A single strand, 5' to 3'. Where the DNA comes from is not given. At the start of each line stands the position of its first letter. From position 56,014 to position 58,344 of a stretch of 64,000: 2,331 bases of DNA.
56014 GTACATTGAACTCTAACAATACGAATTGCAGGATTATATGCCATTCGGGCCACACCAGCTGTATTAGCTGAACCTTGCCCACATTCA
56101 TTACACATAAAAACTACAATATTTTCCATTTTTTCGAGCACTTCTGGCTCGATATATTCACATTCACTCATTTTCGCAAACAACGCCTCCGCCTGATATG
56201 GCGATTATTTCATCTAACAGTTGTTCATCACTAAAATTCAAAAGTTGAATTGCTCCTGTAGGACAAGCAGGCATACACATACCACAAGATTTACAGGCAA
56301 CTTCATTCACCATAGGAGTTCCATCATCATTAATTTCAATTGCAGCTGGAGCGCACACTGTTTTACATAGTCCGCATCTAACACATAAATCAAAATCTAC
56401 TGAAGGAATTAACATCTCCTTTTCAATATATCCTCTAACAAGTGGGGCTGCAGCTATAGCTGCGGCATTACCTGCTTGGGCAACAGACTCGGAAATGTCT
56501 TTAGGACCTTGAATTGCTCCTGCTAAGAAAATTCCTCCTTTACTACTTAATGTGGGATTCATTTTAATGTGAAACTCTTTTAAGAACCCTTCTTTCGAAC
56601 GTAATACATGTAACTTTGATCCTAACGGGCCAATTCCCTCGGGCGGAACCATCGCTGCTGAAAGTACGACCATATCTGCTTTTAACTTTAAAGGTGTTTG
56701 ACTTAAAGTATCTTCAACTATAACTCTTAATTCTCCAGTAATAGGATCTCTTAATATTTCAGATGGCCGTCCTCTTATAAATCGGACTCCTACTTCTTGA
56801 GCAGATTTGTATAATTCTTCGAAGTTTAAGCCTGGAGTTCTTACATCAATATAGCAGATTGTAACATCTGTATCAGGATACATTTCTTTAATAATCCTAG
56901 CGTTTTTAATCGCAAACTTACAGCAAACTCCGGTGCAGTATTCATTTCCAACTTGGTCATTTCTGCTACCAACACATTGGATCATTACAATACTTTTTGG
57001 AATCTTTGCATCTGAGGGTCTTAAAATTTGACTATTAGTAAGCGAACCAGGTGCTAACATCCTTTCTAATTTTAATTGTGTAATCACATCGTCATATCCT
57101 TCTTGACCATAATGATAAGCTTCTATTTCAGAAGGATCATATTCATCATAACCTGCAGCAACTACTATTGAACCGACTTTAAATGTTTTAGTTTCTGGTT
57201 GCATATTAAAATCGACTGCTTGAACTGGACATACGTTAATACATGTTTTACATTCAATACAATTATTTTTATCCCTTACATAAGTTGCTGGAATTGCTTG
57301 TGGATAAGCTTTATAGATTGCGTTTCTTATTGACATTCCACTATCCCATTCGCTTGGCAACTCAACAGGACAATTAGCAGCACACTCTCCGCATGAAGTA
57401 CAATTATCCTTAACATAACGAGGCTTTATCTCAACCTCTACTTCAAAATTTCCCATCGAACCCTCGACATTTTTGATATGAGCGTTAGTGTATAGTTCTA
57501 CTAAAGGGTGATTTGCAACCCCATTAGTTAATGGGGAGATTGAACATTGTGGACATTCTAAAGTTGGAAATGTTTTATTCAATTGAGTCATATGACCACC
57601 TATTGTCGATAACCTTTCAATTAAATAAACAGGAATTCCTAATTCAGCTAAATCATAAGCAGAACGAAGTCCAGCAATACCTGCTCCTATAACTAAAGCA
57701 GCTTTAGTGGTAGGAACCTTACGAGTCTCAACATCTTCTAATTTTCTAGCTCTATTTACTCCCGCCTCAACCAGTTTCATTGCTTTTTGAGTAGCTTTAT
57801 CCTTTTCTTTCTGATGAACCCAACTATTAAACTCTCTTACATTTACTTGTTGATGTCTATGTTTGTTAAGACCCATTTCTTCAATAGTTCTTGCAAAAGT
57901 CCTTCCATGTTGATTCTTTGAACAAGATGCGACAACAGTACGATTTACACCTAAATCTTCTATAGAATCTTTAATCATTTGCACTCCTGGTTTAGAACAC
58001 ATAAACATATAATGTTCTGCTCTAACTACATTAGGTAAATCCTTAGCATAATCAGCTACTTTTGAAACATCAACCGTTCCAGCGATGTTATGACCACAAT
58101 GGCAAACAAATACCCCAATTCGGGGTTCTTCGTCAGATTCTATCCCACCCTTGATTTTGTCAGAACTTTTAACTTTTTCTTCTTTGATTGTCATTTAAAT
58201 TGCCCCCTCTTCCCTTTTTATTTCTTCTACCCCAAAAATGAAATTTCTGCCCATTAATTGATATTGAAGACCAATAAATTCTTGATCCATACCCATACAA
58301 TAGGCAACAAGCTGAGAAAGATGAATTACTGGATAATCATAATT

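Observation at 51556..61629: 10-kb sulfur-relay / Hdr supercluster: tusA-dsrEFH-dsrE3-like-hdrC1B1A-mvhD-X-Y-tusA-hdrC2B2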

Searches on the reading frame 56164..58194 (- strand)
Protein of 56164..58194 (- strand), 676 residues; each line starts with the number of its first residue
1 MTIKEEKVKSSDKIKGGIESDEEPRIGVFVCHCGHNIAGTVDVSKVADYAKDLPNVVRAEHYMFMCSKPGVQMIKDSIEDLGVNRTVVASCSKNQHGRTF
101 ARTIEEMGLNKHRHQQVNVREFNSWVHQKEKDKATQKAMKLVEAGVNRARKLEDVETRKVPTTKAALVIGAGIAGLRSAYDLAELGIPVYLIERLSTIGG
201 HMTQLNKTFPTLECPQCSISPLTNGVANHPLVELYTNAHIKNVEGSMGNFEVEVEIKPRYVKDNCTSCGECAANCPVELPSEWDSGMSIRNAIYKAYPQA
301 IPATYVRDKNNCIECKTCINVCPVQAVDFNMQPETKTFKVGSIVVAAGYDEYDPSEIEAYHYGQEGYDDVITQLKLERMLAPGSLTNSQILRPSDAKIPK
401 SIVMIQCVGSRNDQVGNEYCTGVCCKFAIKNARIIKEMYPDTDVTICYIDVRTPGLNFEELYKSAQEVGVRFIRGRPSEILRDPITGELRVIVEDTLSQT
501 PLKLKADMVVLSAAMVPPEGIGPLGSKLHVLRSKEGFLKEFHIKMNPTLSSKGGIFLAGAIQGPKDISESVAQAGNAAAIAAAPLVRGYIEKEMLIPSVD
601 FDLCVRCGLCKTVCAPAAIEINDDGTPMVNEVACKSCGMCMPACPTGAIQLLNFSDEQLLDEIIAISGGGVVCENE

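Call 3: search_protein_families(library=pfam, proteins=[window:56164-58194:-], max_evalue=0.01)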
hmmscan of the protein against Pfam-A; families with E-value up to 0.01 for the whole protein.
window:56164-58194:- (676 aa): 22 families
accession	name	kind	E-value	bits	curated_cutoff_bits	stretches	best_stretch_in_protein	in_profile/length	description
PF00037.32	Fer4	-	1.4e-18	66.3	21.1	4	629-650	3-24/24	4Fe-4S binding domain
PF12837.12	Fer4_6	-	1.4e-16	59.9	25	3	257-278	1-22/24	4Fe-4S binding domain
PF12838.12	Fer4_7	-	2.1e-15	57.4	27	3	604-648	2-52/52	4Fe-4S dicluster domain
PF13237.11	Fer4_10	-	1.5e-12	47.7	25.5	3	306-335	3-34/53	4Fe-4S dicluster domain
PF14697.11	Fer4_21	-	4.9e-12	46.2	35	2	599-651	3-59/59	4Fe-4S dicluster domain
PF13187.11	Fer4_9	-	2.7e-11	43.8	27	2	264-326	1-51/52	4Fe-4S dicluster domain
PF12797.12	Fer4_2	-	4.8e-11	42.3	24.5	3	306-324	4-22/22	4Fe-4S binding domain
PF13484.11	Fer4_16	-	8.4e-10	39.7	30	2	264-324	1-65/66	4Fe-4S double cluster binding domain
PF25160.1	LdpA_Fe-S-bd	-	5.1e-09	36.2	27.6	1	610-651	9-45/49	LdpA Fe-S cluster-binding domain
PF01134.28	GIDA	-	1.5e-06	28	22.1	1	167-214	3-40/391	Glucose inhibited division protein A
PF13450.12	NAD_binding_8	-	2e-06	28.4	21.9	1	168-204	1-37/68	NAD(P)-binding Rossmann-like domain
PF13183.11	Fer4_8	-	2.8e-06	28.2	27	1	263-325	3-67/68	4Fe-4S dicluster domain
PF01266.30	DAO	-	3.1e-06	27.4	27.9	1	167-202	3-38/353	FAD dependent oxidoreductase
PF07992.20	Pyr_redox_2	-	9.8e-06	25.6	26.1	1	167-256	4-80/291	Pyridine nucleotide-disulphide oxidoreductase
PF00890.30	FAD_binding_2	-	3.2e-05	23.7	20.4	1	167-202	3-38/414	FAD binding domain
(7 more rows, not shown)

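Call 5: search_protein_families(library=ncbifam, proteins=[window:56164-58194:-], max_evalue=0.001)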
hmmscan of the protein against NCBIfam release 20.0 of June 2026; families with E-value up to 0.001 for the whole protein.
window:56164-58194:- (676 aa): 93 families (the best 25 are shown)
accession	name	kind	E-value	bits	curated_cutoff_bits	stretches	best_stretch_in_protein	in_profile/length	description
NF040770.1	hetero_SS_HdrA2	exception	3e-224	746.5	1100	1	25-666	1-640/777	CoB-CoM heterodisulfide reductase HdrA2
NF041778.1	hetero_SS_HdrA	equivalog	3.1e-189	630.5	1400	1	25-666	7-650/771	ferredoxin:CoB-CoM heterodisulfide reductase subunit HdrA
NF041891.1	hdrA_Methbact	equivalog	7e-176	586.7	1300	1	25-663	2-632/762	ferredoxin:CoB-CoM heterodisulfide reductase subunit HdrA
NF038196.1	ferrodoxin_EFR1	subfamily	1.6e-17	64.4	75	2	599-651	182-231/242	EFR1 family ferrodoxin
NF058577.1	FdxA_fam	equivalog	4.3e-16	58.8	65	3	602-648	7-52/52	4Fe-4S ferredoxin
NF042909.1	FMH_DH_FwdF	exception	6.6e-16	58.3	375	2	260-345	52-135/336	tungsten-dependent formylmethanofuran dehydrogenase subunit FwdF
NF007203.0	PRK09624.1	equivalog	6.9e-15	55.2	171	1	565-652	15-101/105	pyuvate ferredoxin oxidoreductase subunit delta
NF040684.1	PorD_Arch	equivalog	6.1e-13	48.7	120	1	596-651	26-81/85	pyruvate synthase subunit PorD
NF041836.1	rnfB_Methano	equivalog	1e-12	48.1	445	2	604-653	143-192/265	Rnf electron transport complex subunit RnfB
NF006183.0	PRK08318.1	equivalog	2.7e-11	42.9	335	2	594-655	334-401/422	NAD-dependent dihydropyrimidine dehydrogenase subunit PreA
TIGR02179.1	PorD_KorD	subfamily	3.2e-11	43.2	60.05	1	595-652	18-75/78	2-oxoacid:acceptor oxidoreductase, delta subunit, pyruvate/2-ketoisovalerate family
NF040864.1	HgcB_ferredoxin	equivalog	3.3e-11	42.9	99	1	599-651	11-63/93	mercury methylation ferredoxin HgcB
NF007202.0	PRK09623.1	equivalog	1e-10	41.8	166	1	569-651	18-100/105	3-methyl-2-oxobutanoate dehydrogenase subunit delta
TIGR03294.1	FrhG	equivalog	1.3e-10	41.4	245.5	1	598-646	170-217/228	coenzyme F420 hydrogenase subunit gamma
NF009053.0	PRK12387.1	subfamily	2.2e-10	40.6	204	1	597-652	33-93/180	formate hydrogenlyase complex iron-sulfur subunit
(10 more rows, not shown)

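Call 15: search_solved_structures(query=window:56164-58194:-, max_evalue=0.001)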
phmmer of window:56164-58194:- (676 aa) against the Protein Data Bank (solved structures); distinct sequences matched with E-value up to 0.001: 22.
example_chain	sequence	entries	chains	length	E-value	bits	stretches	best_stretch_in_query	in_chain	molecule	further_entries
8rvu_a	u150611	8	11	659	1.5e-192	644.9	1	19-665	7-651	H(2):CoB-CoM heterodisulfide,ferredoxin reductase subunit A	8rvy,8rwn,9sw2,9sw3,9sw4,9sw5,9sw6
9sfi_A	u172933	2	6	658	2.8e-192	644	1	23-667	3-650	CoB--CoM heterodisulfide reductase iron-sulfur subunit A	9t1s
5odc_A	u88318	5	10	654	1e-191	642.2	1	22-663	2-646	Heterodisulfide reductase, subunit A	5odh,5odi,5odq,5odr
8rvv_A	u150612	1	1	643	1.2e-190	638.6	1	24-665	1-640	H(2):CoB-CoM heterodisulfide,ferredoxin reductase subunit A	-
7bkb_A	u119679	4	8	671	2e-166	558.5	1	21-670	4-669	CoB--CoM heterodisulfide reductase iron-sulfur subunit A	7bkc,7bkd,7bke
6tjr_A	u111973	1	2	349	4.5e-37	131.2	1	340-588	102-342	Fumarate reductase/succinate dehydrogenase flavoprotein domain protein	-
9sw6_H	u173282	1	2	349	3.3e-11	45.7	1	262-343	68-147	Tungsten formylmethanofuran dehydrogenase, subunit F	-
5t5i_F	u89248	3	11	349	3.4e-10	42.4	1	261-343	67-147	Tungsten formylmethanofuran dehydrogenase subunit fwdF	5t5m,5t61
9sfi_T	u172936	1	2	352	6.9e-09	38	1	598-649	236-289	4Fe-4S ferredoxin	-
9sw6_G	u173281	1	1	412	5e-08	35.2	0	600-653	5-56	Polyferredoxin protein MvhB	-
9bt4_G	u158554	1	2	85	1.6e-07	33.6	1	598-652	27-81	Pyruvate:Ferredoxin Oxidoreductase, subunit delta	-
7np8_A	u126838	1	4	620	7.9e-07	31.2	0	598-646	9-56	Coenzyme F420-dependent sulfite reductase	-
7zc6_B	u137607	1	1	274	1e-06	30.9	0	604-655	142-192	RnfB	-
7npa_A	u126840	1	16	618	1.1e-06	30.7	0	596-646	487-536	Coenzyme F420-dependent sulfite reductase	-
9eri_B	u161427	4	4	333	1e-05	27.6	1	604-656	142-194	Na(+)-translocating ferredoxin:NAD(+) oxidoreductase complex subunit B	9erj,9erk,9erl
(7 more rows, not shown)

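Call 51: search_solved_structures(query=window:56164-58194:-, max_evalue=1e-150, show_alignments=3)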
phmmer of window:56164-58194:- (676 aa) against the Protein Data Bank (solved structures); distinct sequences matched with E-value up to 1e-150: 5.
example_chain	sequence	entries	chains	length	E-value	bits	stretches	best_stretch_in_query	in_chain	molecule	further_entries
8rvu_a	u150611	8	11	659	1.5e-192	644.9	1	19-665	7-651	H(2):CoB-CoM heterodisulfide,ferredoxin reductase subunit A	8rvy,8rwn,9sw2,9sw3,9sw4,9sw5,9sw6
9sfi_A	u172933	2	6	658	2.8e-192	644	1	23-667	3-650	CoB--CoM heterodisulfide reductase iron-sulfur subunit A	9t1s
5odc_A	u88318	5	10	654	1e-191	642.2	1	22-663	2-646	Heterodisulfide reductase, subunit A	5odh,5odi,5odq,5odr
8rvv_A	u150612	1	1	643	1.2e-190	638.6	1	24-665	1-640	H(2):CoB-CoM heterodisulfide,ferredoxin reductase subunit A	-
7bkb_A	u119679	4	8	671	2e-166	558.5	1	21-670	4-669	CoB--CoM heterodisulfide reductase iron-sulfur subunit A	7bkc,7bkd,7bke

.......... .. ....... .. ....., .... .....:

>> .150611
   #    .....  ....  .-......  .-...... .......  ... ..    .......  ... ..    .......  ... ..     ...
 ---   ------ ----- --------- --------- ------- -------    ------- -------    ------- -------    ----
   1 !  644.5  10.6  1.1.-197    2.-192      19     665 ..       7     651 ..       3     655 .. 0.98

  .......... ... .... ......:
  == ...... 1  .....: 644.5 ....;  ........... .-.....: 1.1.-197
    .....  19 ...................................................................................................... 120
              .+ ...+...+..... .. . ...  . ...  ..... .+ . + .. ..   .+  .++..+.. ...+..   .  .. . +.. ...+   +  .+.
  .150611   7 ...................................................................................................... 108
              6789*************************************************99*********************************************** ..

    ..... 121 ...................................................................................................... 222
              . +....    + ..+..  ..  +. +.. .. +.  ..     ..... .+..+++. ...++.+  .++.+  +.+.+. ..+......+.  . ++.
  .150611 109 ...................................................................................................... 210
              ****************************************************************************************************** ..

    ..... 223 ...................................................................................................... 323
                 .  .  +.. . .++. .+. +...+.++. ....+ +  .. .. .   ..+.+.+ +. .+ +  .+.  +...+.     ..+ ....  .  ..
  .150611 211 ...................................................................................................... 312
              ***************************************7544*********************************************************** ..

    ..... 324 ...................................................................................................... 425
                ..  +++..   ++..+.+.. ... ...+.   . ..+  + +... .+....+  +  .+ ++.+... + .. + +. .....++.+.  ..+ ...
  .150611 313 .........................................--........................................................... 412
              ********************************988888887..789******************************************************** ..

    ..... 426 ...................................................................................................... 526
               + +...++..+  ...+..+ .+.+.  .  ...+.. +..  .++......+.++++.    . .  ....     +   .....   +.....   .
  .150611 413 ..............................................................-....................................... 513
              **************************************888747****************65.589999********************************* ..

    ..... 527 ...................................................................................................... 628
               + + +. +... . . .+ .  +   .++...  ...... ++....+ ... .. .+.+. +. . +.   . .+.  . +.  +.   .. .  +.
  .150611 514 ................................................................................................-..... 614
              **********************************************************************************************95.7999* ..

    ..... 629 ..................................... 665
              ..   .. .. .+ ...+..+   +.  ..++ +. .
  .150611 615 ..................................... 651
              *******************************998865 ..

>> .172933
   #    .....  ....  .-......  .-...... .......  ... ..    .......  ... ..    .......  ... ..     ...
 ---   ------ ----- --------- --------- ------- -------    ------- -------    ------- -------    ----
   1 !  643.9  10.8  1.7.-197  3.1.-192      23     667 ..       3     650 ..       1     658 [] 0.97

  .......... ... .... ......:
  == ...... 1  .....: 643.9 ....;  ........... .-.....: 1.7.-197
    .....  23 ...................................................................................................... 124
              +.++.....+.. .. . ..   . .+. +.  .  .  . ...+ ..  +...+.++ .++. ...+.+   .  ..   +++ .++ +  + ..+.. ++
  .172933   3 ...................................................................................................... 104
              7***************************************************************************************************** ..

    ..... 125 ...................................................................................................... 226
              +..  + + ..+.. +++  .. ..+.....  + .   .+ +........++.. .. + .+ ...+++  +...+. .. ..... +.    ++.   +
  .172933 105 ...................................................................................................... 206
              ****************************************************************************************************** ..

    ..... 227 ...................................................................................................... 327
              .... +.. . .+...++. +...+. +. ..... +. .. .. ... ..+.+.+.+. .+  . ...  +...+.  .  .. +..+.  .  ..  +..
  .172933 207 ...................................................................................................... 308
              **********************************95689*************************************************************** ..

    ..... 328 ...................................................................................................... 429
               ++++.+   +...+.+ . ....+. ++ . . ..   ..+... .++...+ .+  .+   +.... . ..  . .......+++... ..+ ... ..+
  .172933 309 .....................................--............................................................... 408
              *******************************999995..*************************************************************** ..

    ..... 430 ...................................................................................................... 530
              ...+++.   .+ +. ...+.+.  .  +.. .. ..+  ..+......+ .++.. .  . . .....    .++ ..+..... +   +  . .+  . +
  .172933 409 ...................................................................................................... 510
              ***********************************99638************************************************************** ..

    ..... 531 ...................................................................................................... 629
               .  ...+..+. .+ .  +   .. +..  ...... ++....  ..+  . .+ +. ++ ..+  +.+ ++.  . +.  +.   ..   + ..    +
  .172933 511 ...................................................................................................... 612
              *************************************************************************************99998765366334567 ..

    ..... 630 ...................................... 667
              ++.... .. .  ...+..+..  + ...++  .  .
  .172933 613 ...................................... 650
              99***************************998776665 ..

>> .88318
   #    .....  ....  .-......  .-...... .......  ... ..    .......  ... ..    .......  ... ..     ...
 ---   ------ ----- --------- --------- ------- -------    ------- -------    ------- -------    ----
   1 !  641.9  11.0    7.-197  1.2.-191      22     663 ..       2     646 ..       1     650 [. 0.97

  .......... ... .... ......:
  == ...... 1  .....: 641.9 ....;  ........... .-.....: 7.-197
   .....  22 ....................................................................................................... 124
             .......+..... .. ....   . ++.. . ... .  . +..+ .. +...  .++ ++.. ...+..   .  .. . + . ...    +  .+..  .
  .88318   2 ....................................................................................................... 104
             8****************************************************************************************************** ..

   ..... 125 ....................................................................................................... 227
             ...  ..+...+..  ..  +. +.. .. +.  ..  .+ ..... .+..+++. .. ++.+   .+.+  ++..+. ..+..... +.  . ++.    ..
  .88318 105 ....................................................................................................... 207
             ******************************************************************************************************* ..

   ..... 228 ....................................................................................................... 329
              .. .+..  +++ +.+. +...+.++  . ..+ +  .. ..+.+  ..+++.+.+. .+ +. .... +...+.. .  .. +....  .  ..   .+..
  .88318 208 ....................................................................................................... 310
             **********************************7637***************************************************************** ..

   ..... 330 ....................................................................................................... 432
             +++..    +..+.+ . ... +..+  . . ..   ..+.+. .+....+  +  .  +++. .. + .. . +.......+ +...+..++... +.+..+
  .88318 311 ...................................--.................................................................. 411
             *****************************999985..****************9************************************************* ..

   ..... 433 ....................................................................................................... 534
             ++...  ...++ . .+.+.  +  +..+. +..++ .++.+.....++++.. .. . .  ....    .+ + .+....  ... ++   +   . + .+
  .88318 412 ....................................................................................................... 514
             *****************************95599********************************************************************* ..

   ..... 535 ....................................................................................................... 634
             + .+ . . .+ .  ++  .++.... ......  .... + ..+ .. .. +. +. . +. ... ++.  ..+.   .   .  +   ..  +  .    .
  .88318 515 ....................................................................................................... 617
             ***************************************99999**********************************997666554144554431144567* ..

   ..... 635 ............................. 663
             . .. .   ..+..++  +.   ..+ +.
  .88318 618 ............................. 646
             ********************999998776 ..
